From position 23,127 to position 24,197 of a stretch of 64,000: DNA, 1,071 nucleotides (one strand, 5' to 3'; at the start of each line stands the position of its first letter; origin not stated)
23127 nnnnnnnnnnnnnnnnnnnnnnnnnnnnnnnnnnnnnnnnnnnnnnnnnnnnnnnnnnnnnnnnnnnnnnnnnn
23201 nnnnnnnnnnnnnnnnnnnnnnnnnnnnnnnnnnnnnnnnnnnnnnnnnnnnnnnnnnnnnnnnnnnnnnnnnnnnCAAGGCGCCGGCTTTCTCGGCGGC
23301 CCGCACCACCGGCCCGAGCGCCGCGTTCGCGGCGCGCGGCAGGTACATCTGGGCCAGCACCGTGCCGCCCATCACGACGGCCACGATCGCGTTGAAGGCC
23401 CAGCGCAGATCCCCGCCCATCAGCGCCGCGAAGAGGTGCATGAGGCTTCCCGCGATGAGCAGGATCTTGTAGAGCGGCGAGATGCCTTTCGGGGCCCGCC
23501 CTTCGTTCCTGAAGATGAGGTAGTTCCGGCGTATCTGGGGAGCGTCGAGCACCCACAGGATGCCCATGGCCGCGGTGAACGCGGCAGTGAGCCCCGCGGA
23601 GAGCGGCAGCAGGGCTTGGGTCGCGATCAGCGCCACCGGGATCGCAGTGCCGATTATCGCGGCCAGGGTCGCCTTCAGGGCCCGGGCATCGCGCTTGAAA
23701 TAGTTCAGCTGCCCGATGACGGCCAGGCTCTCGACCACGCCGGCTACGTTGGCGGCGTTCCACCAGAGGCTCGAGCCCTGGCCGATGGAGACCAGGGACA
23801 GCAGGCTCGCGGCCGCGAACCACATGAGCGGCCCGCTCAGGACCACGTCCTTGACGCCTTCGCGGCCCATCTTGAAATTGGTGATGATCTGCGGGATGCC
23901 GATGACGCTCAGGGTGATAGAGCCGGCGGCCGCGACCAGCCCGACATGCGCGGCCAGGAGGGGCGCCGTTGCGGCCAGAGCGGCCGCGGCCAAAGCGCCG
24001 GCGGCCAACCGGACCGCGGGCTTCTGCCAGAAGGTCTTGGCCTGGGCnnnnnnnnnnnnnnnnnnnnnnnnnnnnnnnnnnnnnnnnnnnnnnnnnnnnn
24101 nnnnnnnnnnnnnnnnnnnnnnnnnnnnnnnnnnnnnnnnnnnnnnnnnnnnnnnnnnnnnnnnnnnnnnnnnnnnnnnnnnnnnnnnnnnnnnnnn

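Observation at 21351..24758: Membrane tri-fusion: PQ-loop 7-TM domain + uridine-kinase-like P-loop + cytidine-deaminase-like zinc domain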

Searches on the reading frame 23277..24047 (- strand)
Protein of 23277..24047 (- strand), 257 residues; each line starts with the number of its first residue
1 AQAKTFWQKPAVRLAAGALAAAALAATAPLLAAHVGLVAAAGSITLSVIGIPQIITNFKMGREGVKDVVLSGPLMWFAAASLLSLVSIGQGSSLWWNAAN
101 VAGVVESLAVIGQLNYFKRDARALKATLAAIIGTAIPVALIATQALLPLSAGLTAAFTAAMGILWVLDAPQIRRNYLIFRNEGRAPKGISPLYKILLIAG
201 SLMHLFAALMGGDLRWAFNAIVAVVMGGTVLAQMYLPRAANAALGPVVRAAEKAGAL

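Call 30: search_protein_families(library=pfam, alignment_id=A3, max_evalue=0.1)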
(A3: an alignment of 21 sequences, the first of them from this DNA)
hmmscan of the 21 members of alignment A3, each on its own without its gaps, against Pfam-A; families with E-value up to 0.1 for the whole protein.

A. member 1, seq(257 aa): 1 family
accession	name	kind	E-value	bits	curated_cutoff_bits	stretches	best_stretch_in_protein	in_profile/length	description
PF04193.19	PQ-loop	-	0.00054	20.1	22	1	41-95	8-60/61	PQ loop repeat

B. families by the number of members that match (of 21 scanned): 8 families
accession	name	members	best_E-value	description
PF04193.19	PQ-loop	17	5.1e-11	PQ loop repeat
PF07301.16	DUF1453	2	0.00083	CcdC protein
PF23539.1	DUF7134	1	0.0064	Domain of unknown function (DUF7134)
PF14007.11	YtpI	1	0.037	YtpI-like protein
PF07254.17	Cpta_toxin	1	0.046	Membrane-bound toxin component of toxin-antitoxin system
PF07226.16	DUF1422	1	0.071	Protein of unknown function (DUF1422)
PF21291.3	CYNS_N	1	0.073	Cyanate hydratase, N-terminal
PF13572.11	DUF4134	1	0.08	Domain of unknown function (DUF4134)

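Call 39: search_protein_representatives(alignment_id=A3)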
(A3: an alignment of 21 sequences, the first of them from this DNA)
Query: 21 sequences, 257 profile positions. Proteins with E-value up to 0.001 (for the whole library): 51; up to 1e-10: 48; up to 1e-30: 41. The best 51 are listed.
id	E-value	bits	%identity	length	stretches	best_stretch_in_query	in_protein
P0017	9.5e-123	424.6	-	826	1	2-256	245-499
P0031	1.7e-121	420.5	-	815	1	3-256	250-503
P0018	2.8e-121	419.8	-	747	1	2-256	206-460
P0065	8.5e-121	418.2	-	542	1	4-256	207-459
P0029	9.0e-121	418.1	-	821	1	2-256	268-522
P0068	1.2e-118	411.2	-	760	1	4-254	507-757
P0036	6.1e-118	408.8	-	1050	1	2-256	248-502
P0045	4.8e-116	402.6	-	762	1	9-256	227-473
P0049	8.3e-115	398.6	-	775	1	3-256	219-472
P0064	4.2e-113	393.0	-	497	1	4-256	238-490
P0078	3.4e-112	390.0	-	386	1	3-254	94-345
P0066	8.2e-111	385.5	-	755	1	12-255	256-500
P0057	2.2e-110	384.1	-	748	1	3-255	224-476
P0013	1.6e-108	378.0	-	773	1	2-256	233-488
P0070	1.7e-107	374.7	-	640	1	3-256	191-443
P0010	2.9e-106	370.6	-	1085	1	2-256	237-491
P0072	5.2e-94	330.4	-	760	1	3-256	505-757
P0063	3.2e-93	327.8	-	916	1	7-256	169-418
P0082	1.6e-81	289.5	-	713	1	9-244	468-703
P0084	1.4e-73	263.4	-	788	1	18-252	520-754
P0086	2.0e-60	220.4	-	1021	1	7-251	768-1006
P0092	8.4e-51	188.8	-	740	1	13-255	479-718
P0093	1.8e-47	177.9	-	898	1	11-253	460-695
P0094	1.7e-43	164.9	-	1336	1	7-254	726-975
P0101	7.9e-24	100.4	-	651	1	3-248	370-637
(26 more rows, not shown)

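Call 40: search_protein_families(library=pfam, proteins=[P0082, P0084, P0086, P0092, P0093, P0094, P0101], max_evalue=0.001)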
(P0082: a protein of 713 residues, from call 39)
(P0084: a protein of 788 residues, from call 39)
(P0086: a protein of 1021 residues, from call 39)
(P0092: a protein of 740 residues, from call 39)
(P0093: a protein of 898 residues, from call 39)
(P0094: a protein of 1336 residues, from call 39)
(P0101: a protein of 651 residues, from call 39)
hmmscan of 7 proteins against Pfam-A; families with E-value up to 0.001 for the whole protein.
P0082 (713 aa): 1 family
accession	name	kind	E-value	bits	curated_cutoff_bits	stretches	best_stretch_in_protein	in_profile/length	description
PF04193.19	PQ-loop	-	4.1e-05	23.7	22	1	499-553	7-59/61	PQ loop repeat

P0084 (788 aa): 1 family
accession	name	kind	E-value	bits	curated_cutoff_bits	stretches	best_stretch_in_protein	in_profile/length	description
PF04193.19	PQ-loop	-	5.8e-07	29.6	22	1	542-596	7-59/61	PQ loop repeat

P0086 (1021 aa): 3 families
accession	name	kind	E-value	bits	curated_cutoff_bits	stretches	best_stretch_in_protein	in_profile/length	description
PF00929.31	RNase_T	-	6e-26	92.4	24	1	203-365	1-163/164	Exonuclease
PF04193.19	PQ-loop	-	4.7e-06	26.7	22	0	792-842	2-50/61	PQ loop repeat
PF06437.16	ISN1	-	4.2e-05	23.1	25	1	480-532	142-191/407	IMP-specific 5'-nucleotidase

P0092 (740 aa): 2 families
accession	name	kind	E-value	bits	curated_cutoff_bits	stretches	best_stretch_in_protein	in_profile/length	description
PF00929.31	RNase_T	-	8.5e-23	82.1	24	1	183-341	1-159/164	Exonuclease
PF04193.19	PQ-loop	-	1.8e-07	31.2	22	1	516-557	17-56/61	PQ loop repeat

P0093 (898 aa): 1 family
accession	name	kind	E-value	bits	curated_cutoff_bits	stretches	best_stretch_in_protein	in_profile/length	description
PF04193.19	PQ-loop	-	0.00076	19.6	22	0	486-534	8-54/61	PQ loop repeat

P0094 (1336 aa): 2 families
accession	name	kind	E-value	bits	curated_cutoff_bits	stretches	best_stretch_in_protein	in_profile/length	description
PF00144.29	Beta-lactamase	-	3.1e-63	214.4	27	1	1003-1325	2-319/329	Beta-lactamase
PF00929.31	RNase_T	-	2e-35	123.2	24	1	142-302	1-163/164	Exonuclease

P0101 (651 aa): 0 families

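Call 47: search_protein_families(library=ncbifam, proteins=[P0086], max_evalue=0.00001)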
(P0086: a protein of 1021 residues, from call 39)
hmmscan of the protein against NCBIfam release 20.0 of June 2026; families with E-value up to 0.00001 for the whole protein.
P0086 (1021 aa): 23 families
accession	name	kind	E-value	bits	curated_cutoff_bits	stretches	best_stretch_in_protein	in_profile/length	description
NF005906.0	PRK07883.1-4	equivalog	4.2e-33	114.5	495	1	197-373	3-171/563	DEDD exonuclease domain-containing protein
NF001688.0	PRK00448.1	equivalog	1.2e-32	112.6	873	1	193-379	416-594/1445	PolC-type DNA polymerase III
NF005907.0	PRK07883.1-5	equivalog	2.8e-32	111.8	454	1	194-397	22-214/584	DEDD exonuclease domain-containing protein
TIGR01405.1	polC_Gram_pos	equivalog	1.5e-29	102.4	1043.45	1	189-379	178-360/1211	DNA polymerase III subunit alpha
NF005905.0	PRK07883.1-3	equivalog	2.1e-29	102.6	508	1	195-376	19-194/581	DEDD exonuclease domain-containing protein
NF005981.0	PRK08074.1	equivalog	4.4e-26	91.1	789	1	200-371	3-167/931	ATP-dependent DNA helicase DinG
TIGR01407.1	dinG_rel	hypoth_equivalog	6.4e-26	90.8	547.7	1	201-373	1-165/889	putative DnaQ family exonuclease/DinG family helicase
NF005904.0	PRK07883.1-2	equivalog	1.6e-24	86.2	969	1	196-366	24-190/584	DEDD exonuclease domain-containing protein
NF005289.0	PRK06807.1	equivalog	5.2e-24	85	335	1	201-370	9-169/313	3'-5' exonuclease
NF005903.0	PRK07883.1-1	equivalog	9.7e-24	83.8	1038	1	193-396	33-231/642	DEDD exonuclease domain-containing protein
NF005836.0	PRK07740.1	equivalog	1.8e-21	76.7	261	1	195-384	54-237/244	hypothetical protein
NF006316.0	PRK08517.1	equivalog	2.1e-21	76.5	247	1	196-373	66-233/270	3'-5' exonuclease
TIGR00573.1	dnaq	subfamily_domain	3e-18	66.1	71.5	1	195-365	2-169/217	exonuclease, DNA polymerase III, epsilon subunit family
NF006615.0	PRK09182.1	subfamily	1.6e-16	60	207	1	198-305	48-151/307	3'-5' exonuclease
NF004963.0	PRK06309.1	equivalog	2.2e-15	56.9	245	1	240-358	32-151/232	DNA polymerase III subunit epsilon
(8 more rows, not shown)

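Call 50: predict_structure(alignment_id=A3)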
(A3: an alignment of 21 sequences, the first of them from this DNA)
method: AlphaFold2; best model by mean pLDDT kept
length: 257 residues; sequences in the alignment: 21
mean_pLDDT: 91.8   pTM: 0.84
mean pLDDT of the five models: 91.8, 91.6, 90.5, 89.6, 87.8
residues with pLDDT >= 90: 191; 70-90: 62; 50-70: 4; < 50: 0
segments of 3 or more residues with pLDDT < 50: none
pLDDT, mean of each block of 10 residues (from residue 1): 73 82 78 85 91 96 95 97 95 87 96 96 96 96 95 95 94 97 95 95 92 89 96 96 93 87
secondary structure, 60 per line:
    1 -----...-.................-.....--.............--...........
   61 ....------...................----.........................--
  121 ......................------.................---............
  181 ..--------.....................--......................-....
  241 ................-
elements in order: H10-26 H28-32 H35-47 H50-64 H71-89 H94-118 H121-142 H149-165 H169-182 H191-211 H214-235 H237-256

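Call 52: fold_search(model_id=the predicted structure, library=pdb)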
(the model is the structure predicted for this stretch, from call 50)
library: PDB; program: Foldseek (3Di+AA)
matches with E <= 10: 259; with E <= 0.001: 0
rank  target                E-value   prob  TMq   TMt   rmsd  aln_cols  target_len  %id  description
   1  8dyp_A                1.1e-03  1.00  0.62  0.50   4.5       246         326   15  Crystal structure of human cystine transporter cystinosin (released 2022-11-16)
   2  5ctg_C                2.7e-03  1.00  0.53  0.62   5.3       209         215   13  The 3.1 A resolution structure of a eukaryotic SWEET transporter (released 2015-10-28)
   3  5xpd                  2.8e-03  1.00  0.53  0.51   4.9       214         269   16  Sugar transporter of AtSWEET13 in inward-facing state with a substrate analog (released 2017-09-13)
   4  5cth_A                3.4e-03  1.00  0.57  0.66   4.4       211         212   12  The 3.7 A resolution structure of a eukaryotic SWEET transporter (released 2015-10-28)
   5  5cth_C                3.5e-03  1.00  0.56  0.66   4.3       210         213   12  The 3.7 A resolution structure of a eukaryotic SWEET transporter (released 2015-10-28)
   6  5ctg_A                5.5e-03  1.00  0.55  0.64   4.5       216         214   12  The 3.1 A resolution structure of a eukaryotic SWEET transporter (released 2015-10-28)
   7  8dke_P                6.9e-03  1.00  0.47  0.38   6.2       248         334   15  Cryo-EM structure of cystinosin in a cytosol-open state (released 2022-09-21)
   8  7zk1_A                7.5e-03  1.00  0.54  0.57   5.1       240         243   13  Crystal structure of cystinosin from Arabidopsis thaliana bound to sybody and nanobody (released 2022-08-31)
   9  7rxc_K                8.2e-03  1.00  0.49  0.59   6.2       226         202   16  CryoEM structure of KDELR with Legobody (released 2021-10-06)
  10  5ctg_B                9.0e-03  1.00  0.56  0.63   4.5       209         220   13  The 3.1 A resolution structure of a eukaryotic SWEET transporter (released 2015-10-28)
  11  6i6b                  1.0e-02  1.00  0.50  0.61   6.9       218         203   15  Crystal structure of the KDEL receptor in the peptide free state. (released 2019-02-27)
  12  6i6j_A                1.1e-02  1.00  0.48  0.59   7.0       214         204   17  Crystal structure of the KDEL receptor bound to synthetic nanobody. (released 2019-02-27)
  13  8apy_A                1.2e-02  1.00  0.48  0.58   7.0       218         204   17  Crystal structure of the H12A variant of the KDEL receptor bound to sybody (released 2023-08-23)
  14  7zkz_A                1.7e-02  1.00  0.42  0.45   7.2       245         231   12  Crystal structure of cystinosin from Arabidopsis thaliana bound to two nanobodies (released 2022-08-31)
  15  6zxr_A                3.6e-02  1.00  0.47  0.55   6.4       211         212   16  Crystal structure of the KDEL receptor bound to RDEL peptide at pH 6.0 (released 2021-02-24)
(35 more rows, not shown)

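Call 57: find_related_loci(query=A3, collection=genome_contigs, flank=6000)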
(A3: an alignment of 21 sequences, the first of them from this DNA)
Query A3 (257 aa) in genome_contigs; peptide patterns used: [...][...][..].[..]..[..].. (x = any residue, [..] = any of these).
44 stretches matched a pattern; 24 encode a relative of the query (tblastn E <= 1e-3); 24 distinct loci.
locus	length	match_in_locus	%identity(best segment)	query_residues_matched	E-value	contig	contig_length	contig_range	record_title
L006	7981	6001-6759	72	5-257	1e-113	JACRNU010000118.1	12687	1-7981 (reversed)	MAG: Elusimicrobia bacterium isolate NC_groundwater_1943_Pr3_S-0.2um_66_9 scaffold_758426, whole genome shotgun sequence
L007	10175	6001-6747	65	5-253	5e-100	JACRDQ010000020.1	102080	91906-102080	MAG: Elusimicrobia bacterium isolate NC_groundwater_1676_Pr3_B-0.1um_68_27 SR-2_scaffold_141_1163819, whole genome shotg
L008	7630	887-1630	63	5-252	6e-93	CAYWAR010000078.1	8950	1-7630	MAG TPA_asm: uncultured Elusimicrobia sp. isolate binchicken_co248_100 genome assembly, contig: NODE_11542_length_8950_c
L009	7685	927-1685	65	1-253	3e-92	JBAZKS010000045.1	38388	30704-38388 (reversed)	MAG: Elusimicrobiota bacterium isolate SO_2017_LW4_15 scaffold_2457_c1_LW137-91_2017, whole genome shotgun sequence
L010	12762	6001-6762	63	1-253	5e-92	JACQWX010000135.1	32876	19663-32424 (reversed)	MAG: Elusimicrobia bacterium isolate NC_groundwater_1500_Pr4_B-0.1um_67_5 SR1-18-B1_scaffold_765758, whole genome shotgu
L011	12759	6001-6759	56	4-256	1e-89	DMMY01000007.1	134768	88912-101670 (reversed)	MAG TPA_asm: Elusimicrobia bacterium isolate UBA9628 contig_572, whole genome shotgun sequence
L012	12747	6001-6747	55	5-253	1e-87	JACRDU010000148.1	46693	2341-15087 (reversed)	MAG: Elusimicrobia bacterium isolate NC_groundwater_1680_Pr3_B-0.1um_70_15 SR-2_scaffold_141_3640073, whole genome shotg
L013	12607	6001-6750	60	4-253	1e-87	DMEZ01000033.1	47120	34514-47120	MAG TPA_asm: Elusimicrobia bacterium isolate UBA9639 contig_3866, whole genome shotgun sequence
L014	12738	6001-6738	59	4-249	1e-87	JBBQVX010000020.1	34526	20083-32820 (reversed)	MAG: Elusimicrobiota bacterium isolate Co_metawrap_2019 Cmw_2019_k141_12041963_length_34526_cov_10.0000, whole genome sh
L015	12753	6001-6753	59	3-253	3e-87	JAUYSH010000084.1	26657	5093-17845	MAG: Elusimicrobiota bacterium isolate C5_metabat.bin.68 C5_k141_230107, whole genome shotgun sequence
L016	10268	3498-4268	65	1-257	1e-86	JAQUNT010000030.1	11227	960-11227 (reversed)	MAG: Elusimicrobia bacterium isolate STD1_184 NODE_16041_length_11227_cov_2.668919_Sandtown_D1, whole genome shotgun seq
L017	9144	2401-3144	62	5-253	3e-85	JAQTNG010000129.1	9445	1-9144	MAG: Elusimicrobia bacterium isolate STA_59 NODE_15113_length_9466_cov_2.570618_Sandtown_A, whole genome shotgun sequenc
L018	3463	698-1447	57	1-253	1e-84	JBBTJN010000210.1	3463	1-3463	MAG: Elusimicrobiota bacterium isolate H52-bin097_1 H52_bin097_1_000000000210, whole genome shotgun sequence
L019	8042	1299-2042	60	5-252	8e-83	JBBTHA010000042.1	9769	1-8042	MAG: Elusimicrobiota bacterium isolate H41-bin160_1 H41_bin160_1_000000000042, whole genome shotgun sequence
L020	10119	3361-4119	61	2-253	3e-95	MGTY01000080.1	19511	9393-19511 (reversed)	MAG: Elusimicrobia bacterium GWA2_69_24 gwa2_scaffold_3921, whole genome shotgun sequence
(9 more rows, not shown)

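Call 60: search_protein_families(library=pfam, proteins=[L013:4468-6774:+, L013:6851-8278:+, L013:1958-2914:+, L013:2914-4392:+, L013:8555-10468:-, L013:10576-11307:-], max_evalue=0.01)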
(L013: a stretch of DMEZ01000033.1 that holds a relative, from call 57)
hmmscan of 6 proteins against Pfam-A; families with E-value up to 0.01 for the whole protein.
L013:4468-6774:+ (768 aa): 1 family
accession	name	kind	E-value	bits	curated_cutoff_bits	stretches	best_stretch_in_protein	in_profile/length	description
PF04193.19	PQ-loop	-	9.7e-07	28.9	22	1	549-603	8-60/61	PQ loop repeat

L013:6851-8278:+ (475 aa): 0 families

L013:1958-2914:+ (318 aa): 0 families

L013:2914-4392:+ (492 aa): 0 families

L013:8555-10468:- (637 aa): 2 families
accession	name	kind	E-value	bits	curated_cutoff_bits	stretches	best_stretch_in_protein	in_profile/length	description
PF09594.16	GT87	-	0.0003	21.1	25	1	106-232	16-139/237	Glycosyltransferase family 87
PF11712.13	Vma12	-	0.0057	17.1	25.5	1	192-243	78-128/137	Endoplasmic reticulum-based factor for assembly of V-ATPase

L013:10576-11307:- (243 aa): 1 family
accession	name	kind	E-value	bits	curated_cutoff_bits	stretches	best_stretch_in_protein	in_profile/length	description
PF01182.26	Glucosamine_iso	-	3.6e-63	213.9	27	1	16-223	1-224/225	Glucosamine-6-phosphate isomerases/6-phosphogluconolactonase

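Call 72: search_protein_families(library=ncbifam, proteins=[L008:2583-3239:+, L008:3274-4515:+, L008:4490-6154:-], max_evalue=0.00001)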
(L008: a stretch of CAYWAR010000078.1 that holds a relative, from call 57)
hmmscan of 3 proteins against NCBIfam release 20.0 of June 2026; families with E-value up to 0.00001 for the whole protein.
L008:2583-3239:+ (218 aa): 8 families
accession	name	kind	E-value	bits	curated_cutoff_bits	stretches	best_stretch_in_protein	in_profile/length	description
NF004018.0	PRK05480.1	equivalog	3.7e-54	183.4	180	1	10-199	3-190/210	uridine kinase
TIGR00235.1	udk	equivalog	4.2e-53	180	220.3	1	11-199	4-190/207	uridine kinase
NF005655.0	PRK07429.1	subfamily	6.4e-24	84.7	236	1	10-192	5-181/326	phosphoribulokinase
NF006746.0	PRK09270.1-5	subfamily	6.4e-14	51.4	250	1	7-189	15-200/210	nucleoside/nucleotide kinase family protein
NF005807.0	PRK07667.1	equivalog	1.9e-11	43.8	221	1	10-153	14-157/193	kinase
NF006743.0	PRK09270.1-2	equivalog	8.6e-11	41.3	227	1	7-176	22-195/217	nucleoside/nucleotide kinase family protein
NF006744.0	PRK09270.1-3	equivalog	2.5e-10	40.1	281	1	7-198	17-212/213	nucleoside/nucleotide kinase family protein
TIGR00554.2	panK_bact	equivalog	1.8e-08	34.1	235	1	9-141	78-213/310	type I pantothenate kinase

L008:3274-4515:+ (413 aa): 9 families
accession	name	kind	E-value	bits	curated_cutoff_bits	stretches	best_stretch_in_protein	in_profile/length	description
NF006847.0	PRK09358.1-2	equivalog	9.2e-90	301.1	412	2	190-402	157-361/364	adenosine deaminase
TIGR01430.1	aden_deam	equivalog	2.9e-66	223.7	216.55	2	208-383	155-314/323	adenosine deaminase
NF006846.0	PRK09358.1-1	equivalog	4e-58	197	459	2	208-387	162-323/333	adenosine deaminase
NF006848.0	PRK09358.1-3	equivalog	1.1e-37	130.1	426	2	198-374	145-305/325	adenosine deaminase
NF006854.0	PRK09358.3-1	equivalog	2.2e-37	128.9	530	2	190-383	146-325/344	adenosine deaminase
NF006850.0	PRK09358.1-6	equivalog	2.7e-35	121.8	419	2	209-392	160-325/334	adenosine deaminase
NF006849.0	PRK09358.1-5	equivalog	3.6e-32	111.8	494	2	195-386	155-331/350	adenosine deaminase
NF006856.0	PRK09358.3-3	equivalog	2.2e-11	43.4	510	1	212-352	164-288/316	adenosine deaminase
NF006859.0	PRK09358.3-6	equivalog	1e-07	31.5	549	1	290-350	216-275/299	adenosine deaminase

L008:4490-6154:- (554 aa): 5 families
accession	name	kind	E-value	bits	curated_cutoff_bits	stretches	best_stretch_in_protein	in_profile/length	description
NF047343.1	SCCmet_CcrB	equivalog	1.9e-49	168.8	900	1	15-497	4-484/542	cassette chromosome recombinase CcrB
NF041201.1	recomb_XisF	equivalog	3.6e-44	151.5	375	1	71-406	40-393/465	fdxN element excision recombinase XisF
NF047347.1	SCCmet_CcrC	equivalog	1.7e-40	139.1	900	1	19-447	4-448/558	cassette chromosome recombinase CcrC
NF047344.1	SCCmet_CcrA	equivalog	8.7e-23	81.1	700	1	65-430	40-373/442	cassette chromosome recombinase CcrA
NF033518.0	transpos_IS607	equivalog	6e-06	25.9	110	0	14-129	50-155/187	IS607 family transposase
